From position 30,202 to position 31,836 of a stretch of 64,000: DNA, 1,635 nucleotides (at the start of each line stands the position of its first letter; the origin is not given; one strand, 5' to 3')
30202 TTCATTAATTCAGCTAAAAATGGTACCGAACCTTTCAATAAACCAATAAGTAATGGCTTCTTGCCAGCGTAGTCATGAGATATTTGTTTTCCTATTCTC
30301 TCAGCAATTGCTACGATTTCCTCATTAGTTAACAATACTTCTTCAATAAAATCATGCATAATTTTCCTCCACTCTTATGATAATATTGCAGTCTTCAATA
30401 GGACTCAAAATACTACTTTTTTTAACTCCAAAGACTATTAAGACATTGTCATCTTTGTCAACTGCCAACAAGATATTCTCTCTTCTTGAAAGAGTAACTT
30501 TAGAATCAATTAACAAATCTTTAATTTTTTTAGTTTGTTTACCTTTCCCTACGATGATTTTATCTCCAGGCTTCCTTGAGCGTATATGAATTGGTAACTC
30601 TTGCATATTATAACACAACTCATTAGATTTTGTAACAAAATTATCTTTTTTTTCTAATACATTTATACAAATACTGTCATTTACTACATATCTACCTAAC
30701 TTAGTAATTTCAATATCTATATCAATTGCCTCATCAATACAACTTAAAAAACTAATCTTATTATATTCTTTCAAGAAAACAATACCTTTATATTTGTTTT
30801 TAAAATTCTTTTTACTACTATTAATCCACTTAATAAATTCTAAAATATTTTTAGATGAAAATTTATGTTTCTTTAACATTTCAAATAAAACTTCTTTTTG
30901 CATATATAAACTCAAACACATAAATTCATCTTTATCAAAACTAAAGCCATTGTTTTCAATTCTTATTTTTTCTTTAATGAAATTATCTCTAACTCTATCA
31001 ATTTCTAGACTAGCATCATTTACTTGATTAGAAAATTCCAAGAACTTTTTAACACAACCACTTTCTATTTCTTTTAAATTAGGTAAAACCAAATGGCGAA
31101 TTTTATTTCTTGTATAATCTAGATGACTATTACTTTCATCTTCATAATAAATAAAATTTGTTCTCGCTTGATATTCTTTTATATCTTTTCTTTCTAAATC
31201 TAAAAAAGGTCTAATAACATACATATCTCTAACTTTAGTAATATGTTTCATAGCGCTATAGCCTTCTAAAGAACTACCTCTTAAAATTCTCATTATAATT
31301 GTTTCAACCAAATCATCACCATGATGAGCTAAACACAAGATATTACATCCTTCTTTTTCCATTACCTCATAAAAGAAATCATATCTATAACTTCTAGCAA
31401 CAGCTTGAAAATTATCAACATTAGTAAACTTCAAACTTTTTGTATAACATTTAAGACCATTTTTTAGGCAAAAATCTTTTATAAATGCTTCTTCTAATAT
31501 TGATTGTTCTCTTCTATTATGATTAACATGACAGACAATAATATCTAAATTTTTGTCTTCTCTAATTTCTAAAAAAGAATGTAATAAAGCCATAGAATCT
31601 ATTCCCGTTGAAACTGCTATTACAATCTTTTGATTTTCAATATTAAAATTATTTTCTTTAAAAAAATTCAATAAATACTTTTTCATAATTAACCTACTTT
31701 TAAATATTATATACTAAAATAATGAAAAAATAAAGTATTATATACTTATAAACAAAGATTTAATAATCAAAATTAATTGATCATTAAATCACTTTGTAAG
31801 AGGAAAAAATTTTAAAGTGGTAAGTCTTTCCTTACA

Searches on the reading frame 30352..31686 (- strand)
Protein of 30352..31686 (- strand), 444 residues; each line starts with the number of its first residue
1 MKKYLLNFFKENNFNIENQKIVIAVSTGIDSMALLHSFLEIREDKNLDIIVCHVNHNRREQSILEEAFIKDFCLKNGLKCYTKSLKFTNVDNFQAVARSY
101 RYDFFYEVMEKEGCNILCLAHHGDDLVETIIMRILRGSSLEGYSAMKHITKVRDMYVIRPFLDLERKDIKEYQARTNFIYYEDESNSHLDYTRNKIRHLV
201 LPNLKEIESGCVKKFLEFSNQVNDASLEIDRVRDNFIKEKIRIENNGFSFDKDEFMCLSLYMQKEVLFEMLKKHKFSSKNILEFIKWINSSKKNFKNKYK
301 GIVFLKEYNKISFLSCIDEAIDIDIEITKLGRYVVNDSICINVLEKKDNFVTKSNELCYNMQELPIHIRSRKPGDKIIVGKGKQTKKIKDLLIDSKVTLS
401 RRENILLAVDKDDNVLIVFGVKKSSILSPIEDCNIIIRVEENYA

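Call 86: search_protein_families(library=pfam, proteins=[window:30352-31686:-], max_evalue=0.00001)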
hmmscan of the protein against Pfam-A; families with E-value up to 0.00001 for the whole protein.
window:30352-31686:- (444 aa): 2 families
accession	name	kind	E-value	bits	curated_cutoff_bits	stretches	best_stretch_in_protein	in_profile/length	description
PF01171.26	ATP_bind_3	-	1.2e-57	195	27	1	20-198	1-181/182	PP-loop family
PF11734.13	TilS_C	-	7.7e-07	28.8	22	1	366-424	1-58/74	TilS substrate C-terminal domain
